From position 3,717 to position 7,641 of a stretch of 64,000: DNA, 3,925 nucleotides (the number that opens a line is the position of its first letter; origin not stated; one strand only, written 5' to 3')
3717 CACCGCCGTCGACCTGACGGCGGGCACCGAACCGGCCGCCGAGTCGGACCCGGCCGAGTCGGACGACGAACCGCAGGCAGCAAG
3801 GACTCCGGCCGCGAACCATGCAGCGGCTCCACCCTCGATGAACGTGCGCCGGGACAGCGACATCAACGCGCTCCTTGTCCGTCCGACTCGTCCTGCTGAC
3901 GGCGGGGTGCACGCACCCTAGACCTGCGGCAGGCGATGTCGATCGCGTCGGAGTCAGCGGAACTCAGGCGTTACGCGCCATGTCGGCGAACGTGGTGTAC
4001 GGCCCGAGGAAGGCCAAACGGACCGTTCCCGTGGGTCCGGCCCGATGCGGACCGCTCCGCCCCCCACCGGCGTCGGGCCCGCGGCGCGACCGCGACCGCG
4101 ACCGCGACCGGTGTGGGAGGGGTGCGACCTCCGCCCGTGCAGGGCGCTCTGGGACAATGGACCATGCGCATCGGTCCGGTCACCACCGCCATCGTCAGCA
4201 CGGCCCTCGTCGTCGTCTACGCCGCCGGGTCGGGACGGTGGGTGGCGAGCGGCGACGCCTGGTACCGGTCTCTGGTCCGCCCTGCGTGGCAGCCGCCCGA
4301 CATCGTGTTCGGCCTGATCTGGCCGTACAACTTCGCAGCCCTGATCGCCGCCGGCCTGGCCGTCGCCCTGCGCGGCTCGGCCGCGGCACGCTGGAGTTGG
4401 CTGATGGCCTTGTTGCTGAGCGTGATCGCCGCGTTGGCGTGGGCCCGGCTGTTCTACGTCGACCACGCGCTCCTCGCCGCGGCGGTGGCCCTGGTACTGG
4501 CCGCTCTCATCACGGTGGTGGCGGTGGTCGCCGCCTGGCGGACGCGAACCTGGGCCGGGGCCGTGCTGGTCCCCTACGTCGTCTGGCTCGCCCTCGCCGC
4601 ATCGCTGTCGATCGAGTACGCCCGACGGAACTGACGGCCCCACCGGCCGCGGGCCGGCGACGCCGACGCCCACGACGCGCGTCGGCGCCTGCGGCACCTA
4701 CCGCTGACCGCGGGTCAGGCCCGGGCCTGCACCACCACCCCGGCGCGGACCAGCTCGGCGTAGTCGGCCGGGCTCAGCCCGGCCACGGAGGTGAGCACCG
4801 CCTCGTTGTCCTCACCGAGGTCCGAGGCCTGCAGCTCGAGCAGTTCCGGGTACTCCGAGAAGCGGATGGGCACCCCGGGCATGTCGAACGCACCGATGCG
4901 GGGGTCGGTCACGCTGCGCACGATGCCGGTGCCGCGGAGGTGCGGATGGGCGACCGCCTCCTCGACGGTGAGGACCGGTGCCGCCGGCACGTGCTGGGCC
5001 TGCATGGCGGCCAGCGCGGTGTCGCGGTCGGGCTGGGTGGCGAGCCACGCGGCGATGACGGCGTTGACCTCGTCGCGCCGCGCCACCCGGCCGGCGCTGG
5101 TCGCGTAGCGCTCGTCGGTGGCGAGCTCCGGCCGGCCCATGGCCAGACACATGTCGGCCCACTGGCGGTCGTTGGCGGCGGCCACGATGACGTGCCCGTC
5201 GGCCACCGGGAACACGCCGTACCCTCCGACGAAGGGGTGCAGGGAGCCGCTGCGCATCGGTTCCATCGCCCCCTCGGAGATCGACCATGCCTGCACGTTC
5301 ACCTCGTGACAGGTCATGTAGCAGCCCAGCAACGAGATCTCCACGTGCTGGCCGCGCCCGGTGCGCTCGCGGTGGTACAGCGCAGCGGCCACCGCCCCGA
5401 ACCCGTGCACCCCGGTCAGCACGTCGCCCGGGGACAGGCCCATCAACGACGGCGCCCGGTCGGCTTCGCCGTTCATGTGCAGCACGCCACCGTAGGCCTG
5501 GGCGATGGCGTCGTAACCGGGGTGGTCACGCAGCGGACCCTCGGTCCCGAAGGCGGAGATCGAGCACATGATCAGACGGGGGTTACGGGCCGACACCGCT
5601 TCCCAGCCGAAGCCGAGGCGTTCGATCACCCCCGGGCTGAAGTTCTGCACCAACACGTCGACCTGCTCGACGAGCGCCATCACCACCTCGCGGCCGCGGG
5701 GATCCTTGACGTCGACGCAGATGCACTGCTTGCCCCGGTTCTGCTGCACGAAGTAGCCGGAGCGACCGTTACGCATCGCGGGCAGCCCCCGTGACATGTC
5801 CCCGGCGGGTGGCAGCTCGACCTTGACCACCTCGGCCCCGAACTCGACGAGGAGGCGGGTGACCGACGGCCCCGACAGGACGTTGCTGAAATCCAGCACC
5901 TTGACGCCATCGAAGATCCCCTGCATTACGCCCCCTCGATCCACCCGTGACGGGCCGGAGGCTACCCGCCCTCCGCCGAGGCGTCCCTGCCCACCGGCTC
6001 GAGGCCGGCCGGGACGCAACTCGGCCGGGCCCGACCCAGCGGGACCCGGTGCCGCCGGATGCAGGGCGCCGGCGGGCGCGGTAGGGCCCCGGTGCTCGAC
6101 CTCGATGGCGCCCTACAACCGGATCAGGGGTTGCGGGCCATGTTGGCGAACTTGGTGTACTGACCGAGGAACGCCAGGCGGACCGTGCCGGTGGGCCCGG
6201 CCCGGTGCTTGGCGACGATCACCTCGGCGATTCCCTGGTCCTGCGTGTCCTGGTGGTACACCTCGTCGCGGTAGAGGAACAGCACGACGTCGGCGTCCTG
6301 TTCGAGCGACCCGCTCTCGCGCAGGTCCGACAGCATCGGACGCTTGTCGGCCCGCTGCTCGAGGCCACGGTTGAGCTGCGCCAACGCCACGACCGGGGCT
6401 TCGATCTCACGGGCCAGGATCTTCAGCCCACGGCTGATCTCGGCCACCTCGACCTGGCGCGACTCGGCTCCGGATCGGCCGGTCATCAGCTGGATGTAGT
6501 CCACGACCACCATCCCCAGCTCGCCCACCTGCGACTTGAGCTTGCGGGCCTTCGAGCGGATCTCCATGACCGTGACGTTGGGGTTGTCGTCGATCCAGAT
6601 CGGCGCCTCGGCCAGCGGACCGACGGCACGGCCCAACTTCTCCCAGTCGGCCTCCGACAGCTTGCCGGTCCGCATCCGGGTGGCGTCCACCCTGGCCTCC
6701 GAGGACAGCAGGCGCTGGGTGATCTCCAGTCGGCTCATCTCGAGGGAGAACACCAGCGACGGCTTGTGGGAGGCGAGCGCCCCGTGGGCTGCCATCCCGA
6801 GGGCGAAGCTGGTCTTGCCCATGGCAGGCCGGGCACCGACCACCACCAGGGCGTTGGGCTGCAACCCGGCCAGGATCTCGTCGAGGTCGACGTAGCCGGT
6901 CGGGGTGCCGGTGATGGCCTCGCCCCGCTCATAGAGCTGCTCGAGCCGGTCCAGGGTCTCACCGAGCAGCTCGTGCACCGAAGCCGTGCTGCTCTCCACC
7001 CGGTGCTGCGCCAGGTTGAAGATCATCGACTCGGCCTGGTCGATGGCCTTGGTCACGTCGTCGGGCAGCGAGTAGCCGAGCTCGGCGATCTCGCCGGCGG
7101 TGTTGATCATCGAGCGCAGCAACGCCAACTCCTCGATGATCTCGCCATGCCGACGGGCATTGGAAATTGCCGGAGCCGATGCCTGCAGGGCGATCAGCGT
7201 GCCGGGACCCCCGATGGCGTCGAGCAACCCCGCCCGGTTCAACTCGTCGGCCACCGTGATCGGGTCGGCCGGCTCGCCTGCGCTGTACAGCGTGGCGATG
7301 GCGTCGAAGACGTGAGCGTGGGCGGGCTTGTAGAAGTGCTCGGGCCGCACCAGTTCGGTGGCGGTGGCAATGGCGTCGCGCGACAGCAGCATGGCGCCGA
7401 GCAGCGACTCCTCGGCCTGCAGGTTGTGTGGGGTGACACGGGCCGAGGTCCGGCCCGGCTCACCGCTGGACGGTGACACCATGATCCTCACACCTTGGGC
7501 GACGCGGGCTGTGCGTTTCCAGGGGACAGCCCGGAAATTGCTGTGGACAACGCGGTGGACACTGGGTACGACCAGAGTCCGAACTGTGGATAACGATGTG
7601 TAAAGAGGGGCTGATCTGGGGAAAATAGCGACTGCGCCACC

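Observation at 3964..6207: A diverged direct repeat of the dnaB 3' end brackets a 2.1-kb segment carrying a TspO paralog and a CoA-transferase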

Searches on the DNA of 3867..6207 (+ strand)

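Call 60: search_dna_similar(query=window:3867-6207:+, collection=plasmids, mode=near)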
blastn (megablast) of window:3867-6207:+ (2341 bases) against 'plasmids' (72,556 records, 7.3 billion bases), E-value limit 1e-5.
No match.

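Call 61: search_dna_similar(query=window:3867-6207:+, collection=phages, mode=near)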
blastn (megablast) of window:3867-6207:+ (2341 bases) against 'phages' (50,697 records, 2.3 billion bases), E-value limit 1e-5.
No match.

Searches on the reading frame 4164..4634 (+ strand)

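Call 5: search_protein_families(library=pfam, proteins=[window:4164-4634:+])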
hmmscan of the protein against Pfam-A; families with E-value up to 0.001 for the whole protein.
window:4164-4634:+ (156 aa): 1 family
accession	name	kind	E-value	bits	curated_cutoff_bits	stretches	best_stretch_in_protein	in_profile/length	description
PF03073.20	TspO_MBR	-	2.2e-18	66.9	24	1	15-152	4-143/145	TspO/MBR family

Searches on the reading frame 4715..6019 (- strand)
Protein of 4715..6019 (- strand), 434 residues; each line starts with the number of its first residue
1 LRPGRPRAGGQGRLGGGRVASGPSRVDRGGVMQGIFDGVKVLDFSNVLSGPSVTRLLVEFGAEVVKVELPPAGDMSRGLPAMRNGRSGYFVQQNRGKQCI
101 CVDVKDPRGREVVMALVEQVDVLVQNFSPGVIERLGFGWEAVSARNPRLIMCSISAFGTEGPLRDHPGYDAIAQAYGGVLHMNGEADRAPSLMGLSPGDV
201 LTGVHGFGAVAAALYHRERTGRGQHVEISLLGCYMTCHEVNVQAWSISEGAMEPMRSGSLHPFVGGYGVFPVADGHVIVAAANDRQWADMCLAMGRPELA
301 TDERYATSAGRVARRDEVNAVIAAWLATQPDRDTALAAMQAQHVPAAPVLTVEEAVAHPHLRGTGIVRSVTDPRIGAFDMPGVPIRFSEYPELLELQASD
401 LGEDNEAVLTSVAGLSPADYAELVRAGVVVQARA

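Call 5: search_protein_families(library=pfam, proteins=[window:4715-6019:-])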
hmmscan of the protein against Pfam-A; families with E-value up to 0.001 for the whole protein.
window:4715-6019:- (434 aa): 1 family
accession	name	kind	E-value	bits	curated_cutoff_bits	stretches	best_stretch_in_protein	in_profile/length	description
PF02515.22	CoA_transf_3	-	8.7e-117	390.7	23.3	1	37-405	2-366/366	CoA-transferase family III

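Call 31: find_homologous_proteins(query=window:4715-5926:-, max_evalue=1e-100)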
Query window:4715-5926:- (403 aa): 1810 proteins with E <= 1e-100 among 8000 candidates; the best 120 are listed.
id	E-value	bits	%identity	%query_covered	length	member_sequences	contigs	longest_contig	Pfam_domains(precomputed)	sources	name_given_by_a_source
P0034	7.5e-265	896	99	100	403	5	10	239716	PF02515.23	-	-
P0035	5.9e-230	781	86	100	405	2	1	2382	PF02515.23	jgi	-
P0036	5.7e-212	722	78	99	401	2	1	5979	PF02515.23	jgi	-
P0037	1.7e-207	707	77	97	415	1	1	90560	PF02515.23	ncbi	-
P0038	9.0e-204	695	75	99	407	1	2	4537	PF02515.23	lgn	-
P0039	2.6e-185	634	69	99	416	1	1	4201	PF02515.23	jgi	jgi:crotonobetainyl-CoA:carnitine CoA-transferase CaiB-like acyl-CoA transferase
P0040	5.2e-185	633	71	99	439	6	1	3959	PF02515.23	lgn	-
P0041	2.3e-181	621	69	99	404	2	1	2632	PF02515.23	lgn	-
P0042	4.5e-181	620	69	99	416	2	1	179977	PF02515.23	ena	-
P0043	4.5e-179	614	69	99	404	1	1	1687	PF02515.23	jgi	jgi:crotonobetainyl-CoA:carnitine CoA-transferase CaiB-like acyl-CoA transferase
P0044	3.8e-178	611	68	99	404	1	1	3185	PF02515.23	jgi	jgi:crotonobetainyl-CoA:carnitine CoA-transferase CaiB-like acyl-CoA transferase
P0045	8.8e-173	593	66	99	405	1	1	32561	PF02515.23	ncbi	-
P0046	6.1e-170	584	63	99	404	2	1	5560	PF02515.23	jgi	jgi:crotonobetainyl-CoA:carnitine CoA-transferase CaiB-like acyl-CoA transferase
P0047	1.8e-168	579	62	99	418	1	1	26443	PF02515.23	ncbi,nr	ncbi:MAG: CoA transferase [Acidimicrobiia bacterium]|nr:CoA transferase [Acidimicrobiia bacterium]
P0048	1.3e-167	576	63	99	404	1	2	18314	PF02515.23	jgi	jgi:crotonobetainyl-CoA:carnitine CoA-transferase CaiB-like acyl-CoA transferase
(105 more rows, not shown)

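Call 32: find_encoding_contigs(protein=P0034, flank=7000, max_places=8)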
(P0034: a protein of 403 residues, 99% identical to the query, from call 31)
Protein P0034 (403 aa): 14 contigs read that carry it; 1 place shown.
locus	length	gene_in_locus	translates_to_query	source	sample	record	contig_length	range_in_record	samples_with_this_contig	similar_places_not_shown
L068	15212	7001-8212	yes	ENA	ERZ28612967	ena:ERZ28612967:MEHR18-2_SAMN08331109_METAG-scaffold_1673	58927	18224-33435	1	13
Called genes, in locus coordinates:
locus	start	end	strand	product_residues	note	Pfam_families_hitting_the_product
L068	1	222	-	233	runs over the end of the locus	PF13489:Methyltransf_23 (weak), PF08241:Methyltransf_11, PF08242:Methyltransf_12 (weak), PF13649:Methyltransf_25, PF13847:Methyltransf_31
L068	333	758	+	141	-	PF17249:DUF5318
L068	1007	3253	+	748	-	PF00912:Transgly, PF00905:Transpeptidase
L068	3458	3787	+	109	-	PF01250:Ribosomal_S6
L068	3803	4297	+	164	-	-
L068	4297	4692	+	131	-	PF01084:Ribosomal_S18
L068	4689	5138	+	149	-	PF01281:Ribosomal_L9_N, PF03948:Ribosomal_L9_C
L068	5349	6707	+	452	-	PF00772:DnaB, PF03796:DnaB_C, PF13481:AAA_25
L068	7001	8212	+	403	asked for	PF02515:CoA_transf_3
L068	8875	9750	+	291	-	-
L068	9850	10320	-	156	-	PF03073:TspO_MBR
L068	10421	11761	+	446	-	PF17767:NAPRTase_N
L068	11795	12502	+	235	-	PF13468:Glyoxalase_3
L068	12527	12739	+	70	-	-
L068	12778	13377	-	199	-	PF02630:SCO1-SenC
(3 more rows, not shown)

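Call 33: find_encoding_contigs(protein=P0037, flank=7000, max_places=3)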
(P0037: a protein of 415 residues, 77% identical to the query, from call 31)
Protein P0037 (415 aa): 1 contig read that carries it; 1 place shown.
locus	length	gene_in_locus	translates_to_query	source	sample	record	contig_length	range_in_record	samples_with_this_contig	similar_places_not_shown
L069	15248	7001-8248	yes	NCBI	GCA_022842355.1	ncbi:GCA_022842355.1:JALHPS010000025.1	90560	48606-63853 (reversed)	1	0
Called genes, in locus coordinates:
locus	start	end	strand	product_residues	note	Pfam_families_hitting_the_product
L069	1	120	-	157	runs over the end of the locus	-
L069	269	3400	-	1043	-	PF01230:HIT, PF11969:DcpS_C (weak), PF13091:PLDc_2 (weak), PF00270:DEAD (weak), PF04851:ResIII, PF00271:Helicase_C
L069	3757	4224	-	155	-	PF13577:SnoaL_4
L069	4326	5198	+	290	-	PF00296:Bac_luciferase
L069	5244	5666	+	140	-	-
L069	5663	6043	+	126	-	-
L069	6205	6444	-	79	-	PF18993:Rv0078B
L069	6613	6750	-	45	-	-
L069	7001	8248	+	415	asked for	PF02515:CoA_transf_3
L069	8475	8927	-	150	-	PF00903:Glyoxalase, PF22677:Ble-like_N (faint), PF13669:Glyoxalase_4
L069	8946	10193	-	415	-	PF13360:PQQ_2, PF01011:PQQ (faint), PF13570:Beta-prop_ACSF4 (faint), PF13360:PQQ_2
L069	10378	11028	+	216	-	PF09347:DUF1989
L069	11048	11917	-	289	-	PF02668:TauD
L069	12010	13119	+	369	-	PF01370:Epimerase (faint)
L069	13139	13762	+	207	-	PF28474:DUF8412, PF13376:OmdA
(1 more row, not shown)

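Call 34: find_encoding_contigs(protein=P0035, flank=5000, max_places=3)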
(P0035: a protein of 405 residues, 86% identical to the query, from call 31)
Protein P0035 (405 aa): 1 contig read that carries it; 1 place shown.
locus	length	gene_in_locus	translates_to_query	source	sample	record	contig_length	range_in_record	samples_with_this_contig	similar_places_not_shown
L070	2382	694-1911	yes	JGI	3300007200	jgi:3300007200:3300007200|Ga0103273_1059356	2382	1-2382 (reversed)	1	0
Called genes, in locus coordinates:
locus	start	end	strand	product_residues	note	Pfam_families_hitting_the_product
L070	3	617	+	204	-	PF03796:DnaB_C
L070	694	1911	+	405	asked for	PF02515:CoA_transf_3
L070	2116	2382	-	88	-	?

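Call 35: find_encoding_contigs(protein=P0036, flank=6000, max_places=3)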
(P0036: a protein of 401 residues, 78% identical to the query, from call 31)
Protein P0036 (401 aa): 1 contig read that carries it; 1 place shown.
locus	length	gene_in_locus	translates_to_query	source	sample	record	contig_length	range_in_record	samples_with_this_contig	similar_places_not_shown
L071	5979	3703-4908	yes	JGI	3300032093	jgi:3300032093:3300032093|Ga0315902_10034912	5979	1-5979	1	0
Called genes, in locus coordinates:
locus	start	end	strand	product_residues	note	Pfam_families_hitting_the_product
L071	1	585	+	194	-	?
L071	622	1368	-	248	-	PF00106:adh_short, PF08659:KR (weak), PF13561:adh_short_C2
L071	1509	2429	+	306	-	PF05853:BKACE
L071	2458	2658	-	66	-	PF02416:TatA_B_E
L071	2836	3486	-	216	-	-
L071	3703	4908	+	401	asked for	PF02515:CoA_transf_3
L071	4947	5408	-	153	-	PF00903:Glyoxalase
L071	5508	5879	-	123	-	PF13473:Cupredoxin_1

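Call 37: find_related_loci(query=window:4715-5926:-, collection=metagenome_contigs, flank=8000)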
Query window:4715-5926:- (403 aa) in metagenome_contigs; peptide patterns used: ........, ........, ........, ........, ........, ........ (x = any residue, [..] = any of these).
94 stretches matched a pattern; 1 encode a relative of the query (tblastn E <= 1e-3); 1 distinct loci.
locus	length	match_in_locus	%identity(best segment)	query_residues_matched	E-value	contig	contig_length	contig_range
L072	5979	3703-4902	78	1-400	0e+0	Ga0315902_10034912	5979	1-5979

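Call 56: find_encoding_contigs(protein=P0038, flank=5000, max_places=4)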
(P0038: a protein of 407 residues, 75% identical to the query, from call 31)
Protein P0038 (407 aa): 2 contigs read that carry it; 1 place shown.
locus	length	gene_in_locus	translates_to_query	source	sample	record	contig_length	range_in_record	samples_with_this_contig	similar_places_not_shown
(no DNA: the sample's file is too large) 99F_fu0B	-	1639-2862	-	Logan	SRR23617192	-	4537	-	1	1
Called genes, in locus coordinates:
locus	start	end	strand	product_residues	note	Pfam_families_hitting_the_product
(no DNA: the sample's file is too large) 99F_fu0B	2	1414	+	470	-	?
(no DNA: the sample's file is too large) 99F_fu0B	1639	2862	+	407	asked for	PF02515:CoA_transf_3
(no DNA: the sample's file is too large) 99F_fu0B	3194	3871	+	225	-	-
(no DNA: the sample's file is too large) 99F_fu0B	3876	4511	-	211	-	-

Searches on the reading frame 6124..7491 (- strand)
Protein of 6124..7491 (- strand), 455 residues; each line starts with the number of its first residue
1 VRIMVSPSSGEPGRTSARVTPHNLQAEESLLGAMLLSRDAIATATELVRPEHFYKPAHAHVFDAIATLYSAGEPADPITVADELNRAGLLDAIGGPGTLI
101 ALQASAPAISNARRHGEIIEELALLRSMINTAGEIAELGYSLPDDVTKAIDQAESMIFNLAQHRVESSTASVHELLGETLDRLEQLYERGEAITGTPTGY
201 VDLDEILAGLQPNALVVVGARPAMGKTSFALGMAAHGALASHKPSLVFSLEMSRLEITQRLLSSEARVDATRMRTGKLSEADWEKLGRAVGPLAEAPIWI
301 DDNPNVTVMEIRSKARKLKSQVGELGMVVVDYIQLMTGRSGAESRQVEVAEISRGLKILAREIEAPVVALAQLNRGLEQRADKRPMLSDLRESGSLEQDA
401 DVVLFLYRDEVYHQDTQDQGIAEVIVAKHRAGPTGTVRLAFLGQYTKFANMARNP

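Call 5: search_protein_families(library=pfam, proteins=[window:6124-7491:-])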
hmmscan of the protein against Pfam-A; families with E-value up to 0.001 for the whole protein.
window:6124-7491:- (455 aa): 3 families
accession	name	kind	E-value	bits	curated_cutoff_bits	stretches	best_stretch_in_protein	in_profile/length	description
PF03796.21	DnaB_C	-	4.3e-104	347.9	27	1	195-450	1-255/255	DnaB-like helicase C terminal domain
PF00772.26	DnaB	-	1.2e-29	102.8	23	1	20-121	2-103/103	DnaB-like helicase N terminal domain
PF13481.12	AAA_25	-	3.6e-08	33.7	27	1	207-373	26-190/195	AAA domain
